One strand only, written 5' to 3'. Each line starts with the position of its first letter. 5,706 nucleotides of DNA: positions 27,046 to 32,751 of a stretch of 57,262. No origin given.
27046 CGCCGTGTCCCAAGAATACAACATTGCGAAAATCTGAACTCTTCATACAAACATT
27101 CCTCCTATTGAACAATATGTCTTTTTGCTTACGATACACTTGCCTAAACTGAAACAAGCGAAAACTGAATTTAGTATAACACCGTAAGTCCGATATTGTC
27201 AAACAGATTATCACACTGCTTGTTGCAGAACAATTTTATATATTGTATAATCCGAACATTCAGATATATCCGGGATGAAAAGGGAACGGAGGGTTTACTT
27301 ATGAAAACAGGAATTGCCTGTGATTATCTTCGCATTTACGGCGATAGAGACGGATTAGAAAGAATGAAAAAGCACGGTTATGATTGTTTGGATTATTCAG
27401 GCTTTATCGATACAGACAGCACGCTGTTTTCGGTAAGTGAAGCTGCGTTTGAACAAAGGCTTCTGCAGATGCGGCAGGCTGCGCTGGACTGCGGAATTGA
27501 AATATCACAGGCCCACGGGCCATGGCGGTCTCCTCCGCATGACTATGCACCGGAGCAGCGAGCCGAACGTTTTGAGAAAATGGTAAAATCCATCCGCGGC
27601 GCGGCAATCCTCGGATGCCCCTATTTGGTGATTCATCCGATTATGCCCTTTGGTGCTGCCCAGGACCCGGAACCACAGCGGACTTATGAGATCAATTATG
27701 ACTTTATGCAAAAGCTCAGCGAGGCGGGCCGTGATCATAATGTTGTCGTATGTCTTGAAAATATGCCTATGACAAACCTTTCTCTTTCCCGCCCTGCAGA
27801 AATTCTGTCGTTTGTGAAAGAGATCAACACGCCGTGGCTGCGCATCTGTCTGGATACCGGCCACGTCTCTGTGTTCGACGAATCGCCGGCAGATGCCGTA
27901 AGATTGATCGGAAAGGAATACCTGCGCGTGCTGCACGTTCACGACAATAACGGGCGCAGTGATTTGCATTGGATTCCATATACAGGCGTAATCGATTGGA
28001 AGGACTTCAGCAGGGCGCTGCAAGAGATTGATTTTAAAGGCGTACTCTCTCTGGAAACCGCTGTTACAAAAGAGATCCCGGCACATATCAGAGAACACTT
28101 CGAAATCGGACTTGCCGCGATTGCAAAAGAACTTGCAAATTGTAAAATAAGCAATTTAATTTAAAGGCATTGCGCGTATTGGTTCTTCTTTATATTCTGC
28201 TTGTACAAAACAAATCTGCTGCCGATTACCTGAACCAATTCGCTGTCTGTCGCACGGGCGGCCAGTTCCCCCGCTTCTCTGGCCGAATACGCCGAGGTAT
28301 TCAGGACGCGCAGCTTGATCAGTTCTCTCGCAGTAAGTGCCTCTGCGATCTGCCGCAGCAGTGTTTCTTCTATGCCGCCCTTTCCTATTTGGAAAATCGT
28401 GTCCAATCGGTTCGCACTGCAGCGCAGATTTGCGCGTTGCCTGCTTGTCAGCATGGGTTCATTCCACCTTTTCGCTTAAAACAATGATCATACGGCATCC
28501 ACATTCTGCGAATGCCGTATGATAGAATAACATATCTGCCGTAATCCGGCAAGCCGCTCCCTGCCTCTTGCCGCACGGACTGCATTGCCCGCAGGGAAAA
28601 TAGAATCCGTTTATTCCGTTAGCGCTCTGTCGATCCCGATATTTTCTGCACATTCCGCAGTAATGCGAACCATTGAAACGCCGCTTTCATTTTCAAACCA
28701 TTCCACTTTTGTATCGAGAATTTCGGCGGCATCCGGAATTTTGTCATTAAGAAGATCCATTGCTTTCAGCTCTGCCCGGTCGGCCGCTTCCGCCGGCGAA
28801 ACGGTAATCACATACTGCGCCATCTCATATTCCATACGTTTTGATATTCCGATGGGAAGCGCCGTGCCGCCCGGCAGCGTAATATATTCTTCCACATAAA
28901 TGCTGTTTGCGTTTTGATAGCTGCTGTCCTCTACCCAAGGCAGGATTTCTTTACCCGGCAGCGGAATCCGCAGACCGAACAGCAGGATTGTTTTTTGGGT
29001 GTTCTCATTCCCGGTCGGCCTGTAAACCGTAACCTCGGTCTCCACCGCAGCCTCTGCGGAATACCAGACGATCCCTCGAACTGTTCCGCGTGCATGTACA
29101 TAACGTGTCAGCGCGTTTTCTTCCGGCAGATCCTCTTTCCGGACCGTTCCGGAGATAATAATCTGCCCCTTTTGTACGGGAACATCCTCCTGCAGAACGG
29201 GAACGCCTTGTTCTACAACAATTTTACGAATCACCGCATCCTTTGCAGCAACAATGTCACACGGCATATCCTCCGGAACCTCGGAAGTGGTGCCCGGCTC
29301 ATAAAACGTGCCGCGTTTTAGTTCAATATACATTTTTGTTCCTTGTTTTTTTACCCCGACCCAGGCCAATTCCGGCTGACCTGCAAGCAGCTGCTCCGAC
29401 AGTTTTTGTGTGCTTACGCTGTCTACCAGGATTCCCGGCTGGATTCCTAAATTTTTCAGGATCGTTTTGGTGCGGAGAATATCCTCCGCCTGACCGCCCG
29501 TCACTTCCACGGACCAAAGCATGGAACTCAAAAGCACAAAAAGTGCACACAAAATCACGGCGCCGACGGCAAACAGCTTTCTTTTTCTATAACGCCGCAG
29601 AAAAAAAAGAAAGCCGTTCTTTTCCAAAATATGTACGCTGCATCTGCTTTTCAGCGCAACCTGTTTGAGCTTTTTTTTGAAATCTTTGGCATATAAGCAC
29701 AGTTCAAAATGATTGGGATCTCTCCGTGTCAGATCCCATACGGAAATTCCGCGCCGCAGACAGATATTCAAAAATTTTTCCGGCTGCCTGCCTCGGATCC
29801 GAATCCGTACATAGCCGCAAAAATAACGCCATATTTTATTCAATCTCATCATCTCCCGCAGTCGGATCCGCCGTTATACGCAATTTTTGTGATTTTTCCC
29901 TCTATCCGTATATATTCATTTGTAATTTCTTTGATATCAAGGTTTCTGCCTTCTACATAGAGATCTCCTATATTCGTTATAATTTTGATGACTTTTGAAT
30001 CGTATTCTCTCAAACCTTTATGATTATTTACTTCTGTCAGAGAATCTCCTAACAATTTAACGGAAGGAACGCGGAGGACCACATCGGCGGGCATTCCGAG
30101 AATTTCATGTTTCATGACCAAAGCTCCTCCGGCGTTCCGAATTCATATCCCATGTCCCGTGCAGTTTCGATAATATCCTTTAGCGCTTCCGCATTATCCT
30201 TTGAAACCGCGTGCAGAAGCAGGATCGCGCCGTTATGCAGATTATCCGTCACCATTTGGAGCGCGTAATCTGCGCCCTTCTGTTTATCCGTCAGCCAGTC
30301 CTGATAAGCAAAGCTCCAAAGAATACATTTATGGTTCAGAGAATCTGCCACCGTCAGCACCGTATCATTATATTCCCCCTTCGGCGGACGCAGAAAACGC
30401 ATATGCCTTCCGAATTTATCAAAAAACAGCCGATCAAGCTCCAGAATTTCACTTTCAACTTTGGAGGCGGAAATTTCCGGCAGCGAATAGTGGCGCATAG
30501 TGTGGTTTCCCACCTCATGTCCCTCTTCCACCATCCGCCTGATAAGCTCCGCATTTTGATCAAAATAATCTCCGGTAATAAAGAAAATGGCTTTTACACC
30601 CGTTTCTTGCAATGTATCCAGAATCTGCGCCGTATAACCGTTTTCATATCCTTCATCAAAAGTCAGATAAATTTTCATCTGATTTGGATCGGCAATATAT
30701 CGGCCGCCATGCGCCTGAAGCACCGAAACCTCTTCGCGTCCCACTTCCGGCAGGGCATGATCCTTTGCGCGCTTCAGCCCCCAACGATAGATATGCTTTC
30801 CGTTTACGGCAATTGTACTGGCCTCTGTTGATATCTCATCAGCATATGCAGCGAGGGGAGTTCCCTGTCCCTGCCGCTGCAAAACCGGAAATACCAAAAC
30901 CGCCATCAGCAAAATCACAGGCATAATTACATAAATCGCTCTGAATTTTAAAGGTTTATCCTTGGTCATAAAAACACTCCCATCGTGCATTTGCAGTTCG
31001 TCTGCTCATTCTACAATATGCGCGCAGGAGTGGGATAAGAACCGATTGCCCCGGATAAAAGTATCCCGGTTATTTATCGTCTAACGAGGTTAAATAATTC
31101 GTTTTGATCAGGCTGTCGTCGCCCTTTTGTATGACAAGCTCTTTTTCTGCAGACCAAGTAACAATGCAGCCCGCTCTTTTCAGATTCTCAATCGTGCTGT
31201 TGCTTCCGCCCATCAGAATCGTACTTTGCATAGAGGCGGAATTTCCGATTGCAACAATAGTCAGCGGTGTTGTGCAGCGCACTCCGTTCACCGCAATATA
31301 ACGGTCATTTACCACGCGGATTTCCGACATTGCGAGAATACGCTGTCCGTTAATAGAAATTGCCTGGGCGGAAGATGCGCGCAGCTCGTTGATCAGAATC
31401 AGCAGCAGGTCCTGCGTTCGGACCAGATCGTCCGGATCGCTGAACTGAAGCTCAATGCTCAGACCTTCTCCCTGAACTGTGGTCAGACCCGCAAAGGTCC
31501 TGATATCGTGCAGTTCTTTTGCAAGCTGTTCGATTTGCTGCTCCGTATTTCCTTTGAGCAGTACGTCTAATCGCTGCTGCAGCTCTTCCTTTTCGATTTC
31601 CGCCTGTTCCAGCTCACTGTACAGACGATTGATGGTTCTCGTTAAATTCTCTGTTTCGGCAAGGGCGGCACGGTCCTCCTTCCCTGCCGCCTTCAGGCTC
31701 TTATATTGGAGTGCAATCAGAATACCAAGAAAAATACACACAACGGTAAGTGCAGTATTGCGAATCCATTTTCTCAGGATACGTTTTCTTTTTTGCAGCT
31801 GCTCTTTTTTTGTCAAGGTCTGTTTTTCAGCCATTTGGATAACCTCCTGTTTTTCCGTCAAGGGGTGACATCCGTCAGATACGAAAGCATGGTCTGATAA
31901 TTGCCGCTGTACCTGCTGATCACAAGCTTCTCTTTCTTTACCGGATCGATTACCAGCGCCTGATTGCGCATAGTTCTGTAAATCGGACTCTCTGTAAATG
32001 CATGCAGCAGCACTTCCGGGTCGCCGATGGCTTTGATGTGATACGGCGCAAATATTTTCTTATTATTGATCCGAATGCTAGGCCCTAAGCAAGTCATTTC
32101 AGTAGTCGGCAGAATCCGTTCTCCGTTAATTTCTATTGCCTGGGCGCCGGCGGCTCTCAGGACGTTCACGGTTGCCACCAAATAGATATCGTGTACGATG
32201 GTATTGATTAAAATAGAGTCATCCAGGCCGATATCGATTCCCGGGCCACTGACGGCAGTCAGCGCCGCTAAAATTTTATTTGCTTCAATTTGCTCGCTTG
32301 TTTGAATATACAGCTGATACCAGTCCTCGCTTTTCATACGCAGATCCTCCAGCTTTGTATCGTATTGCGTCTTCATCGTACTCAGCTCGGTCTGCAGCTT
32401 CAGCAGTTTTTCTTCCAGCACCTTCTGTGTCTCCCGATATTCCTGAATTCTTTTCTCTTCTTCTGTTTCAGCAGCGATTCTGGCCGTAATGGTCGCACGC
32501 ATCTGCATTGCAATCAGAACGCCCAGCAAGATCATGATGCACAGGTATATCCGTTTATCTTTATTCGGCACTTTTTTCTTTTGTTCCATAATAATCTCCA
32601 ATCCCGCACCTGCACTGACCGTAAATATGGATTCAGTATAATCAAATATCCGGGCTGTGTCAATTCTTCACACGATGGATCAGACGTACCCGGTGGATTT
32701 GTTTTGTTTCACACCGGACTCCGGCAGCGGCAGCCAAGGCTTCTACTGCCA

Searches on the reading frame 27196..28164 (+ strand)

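Call 59: search_protein_families(library=pfam, proteins=[window:27196-28164:+], max_evalue=0.00001)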
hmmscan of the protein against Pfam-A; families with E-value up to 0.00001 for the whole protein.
window:27196-28164:+ (322 aa): 1 family
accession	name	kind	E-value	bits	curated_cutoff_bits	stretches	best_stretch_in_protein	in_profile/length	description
PF01261.30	AP_endonuc_2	-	6.1e-36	124.8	31.1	1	55-298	2-239/249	Xylose isomerase-like TIM barrel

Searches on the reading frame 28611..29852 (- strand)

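Call 59: search_protein_families(library=pfam, proteins=[window:28611-29852:-], max_evalue=0.00001)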
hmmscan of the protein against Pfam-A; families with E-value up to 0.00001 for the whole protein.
window:28611-29852:- (413 aa): 1 family
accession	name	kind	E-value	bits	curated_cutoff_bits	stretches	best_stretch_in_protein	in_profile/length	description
PF06898.16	YqfD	-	8.7e-102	341.3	25.2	1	9-405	1-379/379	Putative stage IV sporulation protein YqfD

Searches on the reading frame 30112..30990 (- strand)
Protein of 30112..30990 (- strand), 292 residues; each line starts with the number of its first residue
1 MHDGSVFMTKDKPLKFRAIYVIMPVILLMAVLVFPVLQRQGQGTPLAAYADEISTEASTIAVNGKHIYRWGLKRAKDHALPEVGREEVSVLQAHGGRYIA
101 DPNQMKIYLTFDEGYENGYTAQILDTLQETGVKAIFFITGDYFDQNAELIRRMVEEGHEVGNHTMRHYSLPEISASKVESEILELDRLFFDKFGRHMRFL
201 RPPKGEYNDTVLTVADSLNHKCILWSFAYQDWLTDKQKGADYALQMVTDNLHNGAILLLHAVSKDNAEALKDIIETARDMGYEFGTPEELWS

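Call 59: search_protein_families(library=pfam, proteins=[window:30112-30990:-], max_evalue=0.00001)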
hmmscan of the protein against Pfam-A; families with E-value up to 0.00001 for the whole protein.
window:30112-30990:- (292 aa): 1 family
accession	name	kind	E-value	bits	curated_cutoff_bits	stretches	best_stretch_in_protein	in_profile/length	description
PF01522.26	Polysacc_deac_1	-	8.4e-35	119.9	23.1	1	102-222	4-123/124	Polysaccharide deacetylase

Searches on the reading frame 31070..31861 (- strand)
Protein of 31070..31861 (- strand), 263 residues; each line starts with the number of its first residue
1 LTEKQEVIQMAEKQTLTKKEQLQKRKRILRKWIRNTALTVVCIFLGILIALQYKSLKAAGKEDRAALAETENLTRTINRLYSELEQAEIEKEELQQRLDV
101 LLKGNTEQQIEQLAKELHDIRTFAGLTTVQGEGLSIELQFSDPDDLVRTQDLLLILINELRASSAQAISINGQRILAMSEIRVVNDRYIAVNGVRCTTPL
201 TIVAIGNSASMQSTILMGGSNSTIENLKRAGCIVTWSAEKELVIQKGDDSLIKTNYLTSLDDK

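Call 59: search_protein_families(library=pfam, proteins=[window:31070-31861:-], max_evalue=0.00001)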
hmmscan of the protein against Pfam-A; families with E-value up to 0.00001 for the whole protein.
window:31070-31861:- (263 aa): 1 family
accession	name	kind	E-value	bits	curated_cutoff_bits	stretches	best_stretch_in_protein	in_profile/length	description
PF05949.17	DUF881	-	5.8e-28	98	25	1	117-255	2-143/146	Bacterial protein of unknown function (DUF881)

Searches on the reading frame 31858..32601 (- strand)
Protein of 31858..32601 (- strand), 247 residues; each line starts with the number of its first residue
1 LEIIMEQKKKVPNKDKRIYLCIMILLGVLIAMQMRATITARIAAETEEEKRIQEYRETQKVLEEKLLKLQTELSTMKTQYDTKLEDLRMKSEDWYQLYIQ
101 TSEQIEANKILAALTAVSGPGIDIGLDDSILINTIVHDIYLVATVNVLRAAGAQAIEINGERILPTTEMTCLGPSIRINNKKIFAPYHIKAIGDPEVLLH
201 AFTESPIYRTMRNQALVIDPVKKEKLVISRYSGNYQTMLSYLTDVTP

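Call 59: search_protein_families(library=pfam, proteins=[window:31858-32601:-], max_evalue=0.00001)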
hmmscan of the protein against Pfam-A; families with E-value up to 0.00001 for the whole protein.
window:31858-32601:- (247 aa): 1 family
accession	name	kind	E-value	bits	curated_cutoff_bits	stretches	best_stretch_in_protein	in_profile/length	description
PF05949.17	DUF881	-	2.8e-33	115.3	25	1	104-236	1-141/146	Bacterial protein of unknown function (DUF881)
